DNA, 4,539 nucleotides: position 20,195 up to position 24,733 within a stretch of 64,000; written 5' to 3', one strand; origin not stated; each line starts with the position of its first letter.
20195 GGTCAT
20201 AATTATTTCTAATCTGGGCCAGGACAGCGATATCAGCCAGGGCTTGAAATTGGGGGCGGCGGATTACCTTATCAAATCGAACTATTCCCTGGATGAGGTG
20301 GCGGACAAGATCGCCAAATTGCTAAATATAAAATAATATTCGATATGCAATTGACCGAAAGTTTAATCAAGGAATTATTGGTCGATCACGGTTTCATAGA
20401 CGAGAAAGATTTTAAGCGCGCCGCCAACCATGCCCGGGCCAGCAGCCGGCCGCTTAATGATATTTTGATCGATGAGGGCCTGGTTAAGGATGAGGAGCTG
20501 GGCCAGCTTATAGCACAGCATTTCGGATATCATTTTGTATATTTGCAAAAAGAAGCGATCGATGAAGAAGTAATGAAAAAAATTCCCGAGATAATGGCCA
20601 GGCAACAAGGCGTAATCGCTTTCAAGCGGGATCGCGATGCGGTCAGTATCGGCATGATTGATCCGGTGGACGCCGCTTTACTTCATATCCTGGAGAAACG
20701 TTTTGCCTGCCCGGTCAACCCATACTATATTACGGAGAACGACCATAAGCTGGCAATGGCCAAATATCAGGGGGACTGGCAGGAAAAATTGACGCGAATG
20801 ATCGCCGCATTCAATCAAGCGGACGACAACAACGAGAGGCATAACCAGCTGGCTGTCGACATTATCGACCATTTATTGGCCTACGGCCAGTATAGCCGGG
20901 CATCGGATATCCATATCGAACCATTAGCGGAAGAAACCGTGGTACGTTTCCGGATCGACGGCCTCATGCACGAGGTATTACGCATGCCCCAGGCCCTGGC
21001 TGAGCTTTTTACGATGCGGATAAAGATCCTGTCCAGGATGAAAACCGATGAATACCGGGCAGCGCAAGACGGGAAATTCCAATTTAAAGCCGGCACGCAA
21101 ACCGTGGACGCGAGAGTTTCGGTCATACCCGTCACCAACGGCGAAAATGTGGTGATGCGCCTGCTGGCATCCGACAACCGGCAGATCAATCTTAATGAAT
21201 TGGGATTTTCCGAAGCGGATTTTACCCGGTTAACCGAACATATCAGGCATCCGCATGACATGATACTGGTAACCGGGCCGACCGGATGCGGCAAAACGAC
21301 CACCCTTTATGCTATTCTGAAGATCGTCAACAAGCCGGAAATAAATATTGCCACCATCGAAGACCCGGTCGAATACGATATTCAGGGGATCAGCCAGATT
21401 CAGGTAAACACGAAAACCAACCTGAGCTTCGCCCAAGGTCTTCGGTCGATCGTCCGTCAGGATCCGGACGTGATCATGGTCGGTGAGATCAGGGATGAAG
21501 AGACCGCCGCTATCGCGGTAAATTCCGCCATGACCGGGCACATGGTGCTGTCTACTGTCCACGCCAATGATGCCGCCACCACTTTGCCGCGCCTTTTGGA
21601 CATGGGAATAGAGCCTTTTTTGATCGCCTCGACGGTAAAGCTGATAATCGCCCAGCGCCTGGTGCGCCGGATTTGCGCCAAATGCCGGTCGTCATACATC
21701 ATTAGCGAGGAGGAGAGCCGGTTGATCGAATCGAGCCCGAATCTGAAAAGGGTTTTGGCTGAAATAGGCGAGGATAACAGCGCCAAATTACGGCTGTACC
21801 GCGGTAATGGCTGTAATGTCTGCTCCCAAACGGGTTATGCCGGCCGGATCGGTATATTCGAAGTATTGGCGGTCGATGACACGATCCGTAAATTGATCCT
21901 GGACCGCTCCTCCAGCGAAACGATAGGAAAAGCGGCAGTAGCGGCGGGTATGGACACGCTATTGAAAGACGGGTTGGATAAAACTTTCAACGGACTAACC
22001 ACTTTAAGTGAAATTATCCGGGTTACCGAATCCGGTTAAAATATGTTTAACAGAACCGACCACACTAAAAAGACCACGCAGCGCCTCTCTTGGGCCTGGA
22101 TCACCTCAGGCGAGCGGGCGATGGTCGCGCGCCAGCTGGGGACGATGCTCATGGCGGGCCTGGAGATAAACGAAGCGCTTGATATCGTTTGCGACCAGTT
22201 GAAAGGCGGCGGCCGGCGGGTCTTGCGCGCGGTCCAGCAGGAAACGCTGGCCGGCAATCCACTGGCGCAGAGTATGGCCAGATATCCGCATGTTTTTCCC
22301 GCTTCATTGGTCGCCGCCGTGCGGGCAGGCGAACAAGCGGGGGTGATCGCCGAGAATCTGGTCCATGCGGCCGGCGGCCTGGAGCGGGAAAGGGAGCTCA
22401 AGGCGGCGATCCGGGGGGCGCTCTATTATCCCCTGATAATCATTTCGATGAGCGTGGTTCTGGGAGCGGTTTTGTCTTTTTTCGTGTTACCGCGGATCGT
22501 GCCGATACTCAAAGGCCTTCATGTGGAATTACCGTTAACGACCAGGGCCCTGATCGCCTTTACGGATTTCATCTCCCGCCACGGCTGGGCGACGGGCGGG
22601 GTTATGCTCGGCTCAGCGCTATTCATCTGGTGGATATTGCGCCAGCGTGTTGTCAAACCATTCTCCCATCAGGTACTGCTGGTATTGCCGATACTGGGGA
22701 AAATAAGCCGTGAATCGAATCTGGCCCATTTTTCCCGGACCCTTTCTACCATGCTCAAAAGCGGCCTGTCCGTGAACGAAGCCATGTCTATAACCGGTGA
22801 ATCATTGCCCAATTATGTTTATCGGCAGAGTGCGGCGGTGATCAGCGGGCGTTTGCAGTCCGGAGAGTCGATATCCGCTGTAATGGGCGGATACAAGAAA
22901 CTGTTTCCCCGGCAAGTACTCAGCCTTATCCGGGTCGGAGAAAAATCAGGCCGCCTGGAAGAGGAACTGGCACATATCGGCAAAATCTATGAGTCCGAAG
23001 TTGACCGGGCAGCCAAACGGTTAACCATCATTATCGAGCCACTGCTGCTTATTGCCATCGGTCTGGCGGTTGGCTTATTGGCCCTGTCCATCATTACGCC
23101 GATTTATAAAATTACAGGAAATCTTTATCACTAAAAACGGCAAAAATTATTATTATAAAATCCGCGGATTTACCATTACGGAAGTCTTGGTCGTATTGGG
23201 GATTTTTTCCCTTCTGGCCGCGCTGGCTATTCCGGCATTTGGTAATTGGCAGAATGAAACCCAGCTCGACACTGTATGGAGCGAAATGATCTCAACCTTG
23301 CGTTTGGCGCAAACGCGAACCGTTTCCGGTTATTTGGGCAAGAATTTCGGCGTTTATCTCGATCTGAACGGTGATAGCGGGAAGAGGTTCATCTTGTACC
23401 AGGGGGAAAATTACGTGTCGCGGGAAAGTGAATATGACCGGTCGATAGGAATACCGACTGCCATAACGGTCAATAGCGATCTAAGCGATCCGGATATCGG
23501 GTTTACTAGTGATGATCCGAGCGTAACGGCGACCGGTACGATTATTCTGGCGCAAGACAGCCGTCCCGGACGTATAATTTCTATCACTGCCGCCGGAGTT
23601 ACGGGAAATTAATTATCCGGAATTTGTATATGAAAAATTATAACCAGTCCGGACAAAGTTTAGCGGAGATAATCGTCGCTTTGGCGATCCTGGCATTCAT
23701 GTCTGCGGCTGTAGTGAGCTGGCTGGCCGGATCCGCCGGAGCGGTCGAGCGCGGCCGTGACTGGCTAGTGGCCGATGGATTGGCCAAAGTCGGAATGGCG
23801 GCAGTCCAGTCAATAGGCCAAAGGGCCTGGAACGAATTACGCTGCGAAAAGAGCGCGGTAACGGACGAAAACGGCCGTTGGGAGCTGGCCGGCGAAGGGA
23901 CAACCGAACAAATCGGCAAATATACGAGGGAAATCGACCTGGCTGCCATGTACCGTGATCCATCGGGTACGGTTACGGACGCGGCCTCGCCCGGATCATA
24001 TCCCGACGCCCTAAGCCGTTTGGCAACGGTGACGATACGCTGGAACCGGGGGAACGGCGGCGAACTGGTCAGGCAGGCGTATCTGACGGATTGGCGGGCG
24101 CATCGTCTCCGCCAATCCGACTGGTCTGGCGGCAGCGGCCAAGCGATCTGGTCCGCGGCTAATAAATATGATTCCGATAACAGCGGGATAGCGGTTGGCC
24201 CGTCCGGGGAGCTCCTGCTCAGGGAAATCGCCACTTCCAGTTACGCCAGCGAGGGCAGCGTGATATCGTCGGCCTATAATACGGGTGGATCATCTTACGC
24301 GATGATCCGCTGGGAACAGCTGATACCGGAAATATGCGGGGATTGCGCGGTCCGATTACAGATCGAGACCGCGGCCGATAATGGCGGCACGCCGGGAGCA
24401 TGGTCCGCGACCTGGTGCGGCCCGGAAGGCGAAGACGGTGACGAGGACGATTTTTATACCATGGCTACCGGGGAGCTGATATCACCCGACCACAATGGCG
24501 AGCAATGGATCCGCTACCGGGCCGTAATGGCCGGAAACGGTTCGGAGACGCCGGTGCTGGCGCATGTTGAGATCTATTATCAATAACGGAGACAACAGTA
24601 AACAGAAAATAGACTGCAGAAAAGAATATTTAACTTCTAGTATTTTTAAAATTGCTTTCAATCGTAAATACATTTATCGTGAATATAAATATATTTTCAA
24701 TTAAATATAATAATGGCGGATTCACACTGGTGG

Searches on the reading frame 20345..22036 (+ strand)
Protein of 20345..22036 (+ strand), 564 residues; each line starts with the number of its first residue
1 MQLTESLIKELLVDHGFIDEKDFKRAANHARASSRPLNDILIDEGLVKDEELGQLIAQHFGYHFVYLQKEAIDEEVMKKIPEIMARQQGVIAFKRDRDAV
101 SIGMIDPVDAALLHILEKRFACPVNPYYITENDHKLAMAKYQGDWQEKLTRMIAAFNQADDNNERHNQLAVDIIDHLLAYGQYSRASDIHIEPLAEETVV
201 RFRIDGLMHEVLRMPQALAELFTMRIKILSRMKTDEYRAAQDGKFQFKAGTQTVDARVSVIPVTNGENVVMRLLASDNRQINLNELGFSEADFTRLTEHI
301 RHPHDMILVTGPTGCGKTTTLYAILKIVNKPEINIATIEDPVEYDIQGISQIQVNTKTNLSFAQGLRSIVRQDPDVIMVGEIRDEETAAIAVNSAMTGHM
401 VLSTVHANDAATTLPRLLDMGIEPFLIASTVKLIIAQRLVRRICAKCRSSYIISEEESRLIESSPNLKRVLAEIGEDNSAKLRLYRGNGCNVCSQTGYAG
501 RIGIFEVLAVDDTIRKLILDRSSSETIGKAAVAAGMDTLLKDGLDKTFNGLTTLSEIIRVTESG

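Call 59: search_protein_families(library=pfam, proteins=[window:20345-22036:+], max_evalue=0.1)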
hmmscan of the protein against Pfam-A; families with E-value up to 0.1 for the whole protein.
window:20345-22036:+ (564 aa): 24 families
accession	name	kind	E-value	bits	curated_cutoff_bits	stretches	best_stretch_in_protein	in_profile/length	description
PF00437.27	T2SSE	-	6.9e-125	417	24.9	1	172-559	10-370/370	Type II/IV secretion system protein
PF05157.20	MshEN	-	3.1e-10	40.3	23.1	1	60-143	1-85/90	MshEN domain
PF03215.21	Rad17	-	0.00058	20.3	23.8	1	301-328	42-69/186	Rad17 P-loop domain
PF00004.35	AAA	-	0.0019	19.1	21.2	1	307-336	1-30/131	ATPase family associated with various cellular activities (AAA)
PF00005.33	ABC_tran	-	0.0023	19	25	1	305-373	12-67/137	ABC transporter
PF13191.12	AAA_16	-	0.0024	18.8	32.6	1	295-352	11-64/167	AAA ATPase domain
PF12775.13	AAA_7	-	0.0024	17.9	25.8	1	295-338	24-67/181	P-loop containing dynein motor region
PF13401.12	AAA_22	-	0.0039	17.9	27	1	304-340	5-41/130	AAA domain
PF25199.1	nSTAND_NTPase5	-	0.0042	17.4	34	1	303-358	40-96/145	Novel STAND NTPase 5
PF13245.12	AAA_19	-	0.0049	17.5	25.1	1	303-332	10-39/134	AAA domain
PF13173.12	AAA_14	-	0.0061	17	27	1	305-347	3-46/129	AAA domain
PF13555.12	AAA_29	-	0.0066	16.6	27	1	302-328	20-46/61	P-loop containing region of AAA domain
PF13476.12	AAA_23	-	0.0085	17.2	27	1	305-324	20-39/201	AAA domain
PF20720.3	nSTAND3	-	0.0089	16.2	27.2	1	302-340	15-53/155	Novel STAND NTPase 3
PF13086.12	AAA_11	-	0.01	16.1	27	1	301-363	15-66/257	AAA domain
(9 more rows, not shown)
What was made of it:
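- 20345..24586 (+): Context: type IV pilus genes. They are a PilB-like T2SSE ATPase with an MshEN domain, a PilC-like T2SSF protein and a pilin with an N_methyl motif. This is the likely downstream target area. Call 59.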

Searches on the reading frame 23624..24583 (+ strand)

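Call 59: search_protein_families(library=pfam, proteins=[window:23624-24583:+], max_evalue=0.1)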
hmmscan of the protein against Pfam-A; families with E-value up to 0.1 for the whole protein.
window:23624-24583:+ (320 aa): 1 family
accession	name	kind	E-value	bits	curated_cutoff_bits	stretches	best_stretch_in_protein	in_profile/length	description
PF07963.17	N_methyl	-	6.7e-05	22.7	21.2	1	7-30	3-26/27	Prokaryotic N-terminal methylation motif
